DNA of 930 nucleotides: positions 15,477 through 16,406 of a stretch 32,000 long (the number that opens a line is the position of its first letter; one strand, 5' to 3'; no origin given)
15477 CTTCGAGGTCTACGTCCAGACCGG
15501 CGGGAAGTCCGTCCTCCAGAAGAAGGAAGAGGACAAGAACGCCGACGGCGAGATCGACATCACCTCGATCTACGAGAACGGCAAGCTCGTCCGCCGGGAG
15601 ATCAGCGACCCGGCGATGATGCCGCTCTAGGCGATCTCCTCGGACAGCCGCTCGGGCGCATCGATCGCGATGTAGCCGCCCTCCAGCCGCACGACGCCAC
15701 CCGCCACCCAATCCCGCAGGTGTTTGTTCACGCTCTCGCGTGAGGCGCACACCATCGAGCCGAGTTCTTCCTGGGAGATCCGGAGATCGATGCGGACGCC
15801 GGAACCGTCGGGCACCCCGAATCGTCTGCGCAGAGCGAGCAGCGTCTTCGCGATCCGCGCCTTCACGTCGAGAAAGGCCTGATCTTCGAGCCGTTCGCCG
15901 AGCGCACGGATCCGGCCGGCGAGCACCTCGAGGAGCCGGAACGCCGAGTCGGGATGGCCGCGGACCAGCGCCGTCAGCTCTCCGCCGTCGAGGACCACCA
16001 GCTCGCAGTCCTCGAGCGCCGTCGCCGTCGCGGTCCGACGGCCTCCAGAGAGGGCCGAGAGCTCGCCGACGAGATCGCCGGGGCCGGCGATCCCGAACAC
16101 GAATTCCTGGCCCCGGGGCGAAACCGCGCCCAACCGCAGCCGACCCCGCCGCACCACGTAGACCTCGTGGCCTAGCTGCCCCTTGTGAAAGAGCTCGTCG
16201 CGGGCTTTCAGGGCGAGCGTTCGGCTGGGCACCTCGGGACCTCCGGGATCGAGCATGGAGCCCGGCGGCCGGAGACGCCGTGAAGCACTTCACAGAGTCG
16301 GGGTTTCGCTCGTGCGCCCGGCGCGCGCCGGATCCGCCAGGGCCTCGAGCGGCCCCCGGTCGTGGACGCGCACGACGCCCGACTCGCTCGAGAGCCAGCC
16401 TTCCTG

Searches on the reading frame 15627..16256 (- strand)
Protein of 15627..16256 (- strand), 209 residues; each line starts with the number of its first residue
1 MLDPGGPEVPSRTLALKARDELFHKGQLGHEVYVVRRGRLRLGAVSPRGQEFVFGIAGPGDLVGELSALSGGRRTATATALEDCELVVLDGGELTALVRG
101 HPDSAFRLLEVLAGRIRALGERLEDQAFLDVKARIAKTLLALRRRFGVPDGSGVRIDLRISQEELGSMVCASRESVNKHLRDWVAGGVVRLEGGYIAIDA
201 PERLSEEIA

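Call 17: search_protein_families(library=pfam, proteins=[window:15627-16256:-], max_evalue=0.01)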
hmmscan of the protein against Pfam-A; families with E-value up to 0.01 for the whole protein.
window:15627-16256:- (209 aa): 2 families
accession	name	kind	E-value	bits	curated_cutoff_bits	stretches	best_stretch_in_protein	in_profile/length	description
PF00027.35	cNMP_binding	-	2.8e-20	72.5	27.5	1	16-99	4-87/89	Cyclic nucleotide-binding domain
PF13545.12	HTH_Crp_2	-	1.4e-14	54.2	27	1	133-206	1-69/70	Crp-like helix-turn-helix domain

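Call 18: search_protein_families(library=ncbifam, proteins=[window:15627-16256:-], max_evalue=0.1)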
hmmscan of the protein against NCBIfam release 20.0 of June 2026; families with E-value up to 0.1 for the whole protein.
window:15627-16256:- (209 aa): 11 families
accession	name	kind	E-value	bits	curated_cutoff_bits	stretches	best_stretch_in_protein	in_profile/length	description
NF008732.0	PRK11753.1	equivalog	2e-20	73.2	266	1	17-196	29-208/214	cAMP-activated global transcriptional regulator CRP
TIGR03697.1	NtcA_cyano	equivalog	4.1e-17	62.6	244.95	1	22-207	4-191/193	global nitrogen regulator NtcA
NF053664.1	TransRegPtrACyano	equivalog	7.2e-16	58.1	300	1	29-187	27-178/196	Crp/Fnr family transcriptional regulator PtrA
NF008365.0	PRK11161.1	subfamily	6.7e-10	38.7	228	1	15-206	51-241/250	fumarate/nitrate reduction transcriptional regulator Fnr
NF010499.0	PRK13918.1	equivalog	4.4e-09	36.2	274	1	20-205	21-198/205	CRP/FNR family transcriptional regulator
NF052518.1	TransRegLdrP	equivalog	6e-08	32.9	300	1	18-189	6-169/195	transcriptional regulator LdrP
TIGR03896.1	cyc_nuc_ocin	subfamily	4.4e-05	23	161.05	1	15-114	165-264/317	bacteriocin-type transport-associated protein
NF058543.1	ActPatMycb56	equivalog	0.00023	20.1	460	1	14-112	22-118/317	acetyltransferase Pat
NF041163.2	encap_f2b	equivalog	0.0014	17.9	400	1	17-103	101-188/450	family 2B encapsulin nanocompartment shell protein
NF006901.0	PRK09392.1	equivalog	0.0016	17.8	211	1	19-205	38-218/236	transcriptional activator FtrB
NF050815.1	TransActFtrBCaul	equivalog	0.0026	17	300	1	22-205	43-220/251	transcriptional activator FtrB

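Call 29: list_cluster_members(proteins=[window:15627-16256:-, window:16290-17018:-, window:17427-18566:-, window:18563-24148:-, window:24357-29978:-, window:12674-14035:-, window:11773-12540:-])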
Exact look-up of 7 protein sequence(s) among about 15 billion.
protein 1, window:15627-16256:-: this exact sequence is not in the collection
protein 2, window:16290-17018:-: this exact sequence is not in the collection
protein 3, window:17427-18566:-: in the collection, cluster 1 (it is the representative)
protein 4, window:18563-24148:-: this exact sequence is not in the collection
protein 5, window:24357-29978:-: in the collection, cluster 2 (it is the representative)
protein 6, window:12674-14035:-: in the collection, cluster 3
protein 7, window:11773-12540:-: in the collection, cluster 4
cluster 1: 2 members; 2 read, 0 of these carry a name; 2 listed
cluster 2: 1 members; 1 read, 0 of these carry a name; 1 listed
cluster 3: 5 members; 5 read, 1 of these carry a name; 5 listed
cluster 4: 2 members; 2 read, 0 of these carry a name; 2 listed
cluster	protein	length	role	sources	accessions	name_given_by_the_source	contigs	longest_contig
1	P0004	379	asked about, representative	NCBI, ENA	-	-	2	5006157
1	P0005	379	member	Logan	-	-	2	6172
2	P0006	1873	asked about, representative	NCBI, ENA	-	-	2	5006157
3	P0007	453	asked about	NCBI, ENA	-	-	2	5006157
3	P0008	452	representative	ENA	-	-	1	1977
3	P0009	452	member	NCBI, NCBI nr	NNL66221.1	MAG: hypothetical protein HKP30_08265 [Myxococcales bacterium] | hypothetical protein [Myxococcales bacterium]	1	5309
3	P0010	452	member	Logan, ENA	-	-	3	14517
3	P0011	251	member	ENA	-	-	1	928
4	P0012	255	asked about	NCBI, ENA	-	-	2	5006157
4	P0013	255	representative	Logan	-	-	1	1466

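Call 70: search_solved_structures(query=window:15627-16232:-, max_evalue=1e-8, show_alignments=1)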
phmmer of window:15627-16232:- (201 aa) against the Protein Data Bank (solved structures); distinct sequences matched with E-value up to 1e-8: 44.
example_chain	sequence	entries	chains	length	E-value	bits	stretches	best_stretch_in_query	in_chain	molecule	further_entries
3h3u_A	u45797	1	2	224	7.6e-37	130.1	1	14-198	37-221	PROBABLE TRANSCRIPTIONAL REGULATORY PROTEIN (PROBABLY CRP/FNR-FAMILY)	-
3mzh_A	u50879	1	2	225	7.7e-37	130.1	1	14-198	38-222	PROBABLE TRANSCRIPTIONAL REGULATORY PROTEIN (PROBABLY CRP/FNR-FAMILY)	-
3d0s_A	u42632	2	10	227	8e-37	130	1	14-198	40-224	TRANSCRIPTIONAL REGULATORY PROTEIN | PROBABLE TRANSCRIPTIONAL REGULATORY PROTEIN (PROBABLY CRP/ FNR-FAMILY)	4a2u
3i54_A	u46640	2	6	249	1.1e-36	129.6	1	14-198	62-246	Transcriptional regulator, Crp/Fnr family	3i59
4cyd_A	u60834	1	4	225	5.6e-34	120.8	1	13-197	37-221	PROBABLE TRANSCRIPTION REGULATOR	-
4byy_A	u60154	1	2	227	5.8e-34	120.7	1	13-197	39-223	TRANSCRIPTIONAL REGULATOR, CRP/FNR FAMILY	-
3r6s_A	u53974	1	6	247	7.4e-34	120.4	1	13-197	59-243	transcription regulator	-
7ets_A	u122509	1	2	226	5.9e-29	104.4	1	13-195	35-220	Crp/Fnr family transcriptional regulator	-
4ev0_A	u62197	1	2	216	2.5e-22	82.7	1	13-200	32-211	Transcription regulator, Crp family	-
2pqq_A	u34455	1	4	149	6.5e-21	78.1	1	7-122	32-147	Putative transcriptional regulator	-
7pza_A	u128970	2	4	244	2e-20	76.5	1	12-192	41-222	Putative cAMP-binding protein-catabolite gene activator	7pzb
1hw5_A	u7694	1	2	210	1.1e-19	74.2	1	11-175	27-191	CATABOLITE GENE ACTIVATOR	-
4i09_A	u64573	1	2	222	2.4e-19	73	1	11-175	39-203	Catabolite gene activator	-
6dt4_A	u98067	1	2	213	2.9e-19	72.8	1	11-175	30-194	Cyclic AMP receptor protein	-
4bh9_A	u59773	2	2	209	3.8e-19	72.4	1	11-175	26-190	cAMP-activated global transcriptional regulator CRP | CAMP RECEPTOR PROTEIN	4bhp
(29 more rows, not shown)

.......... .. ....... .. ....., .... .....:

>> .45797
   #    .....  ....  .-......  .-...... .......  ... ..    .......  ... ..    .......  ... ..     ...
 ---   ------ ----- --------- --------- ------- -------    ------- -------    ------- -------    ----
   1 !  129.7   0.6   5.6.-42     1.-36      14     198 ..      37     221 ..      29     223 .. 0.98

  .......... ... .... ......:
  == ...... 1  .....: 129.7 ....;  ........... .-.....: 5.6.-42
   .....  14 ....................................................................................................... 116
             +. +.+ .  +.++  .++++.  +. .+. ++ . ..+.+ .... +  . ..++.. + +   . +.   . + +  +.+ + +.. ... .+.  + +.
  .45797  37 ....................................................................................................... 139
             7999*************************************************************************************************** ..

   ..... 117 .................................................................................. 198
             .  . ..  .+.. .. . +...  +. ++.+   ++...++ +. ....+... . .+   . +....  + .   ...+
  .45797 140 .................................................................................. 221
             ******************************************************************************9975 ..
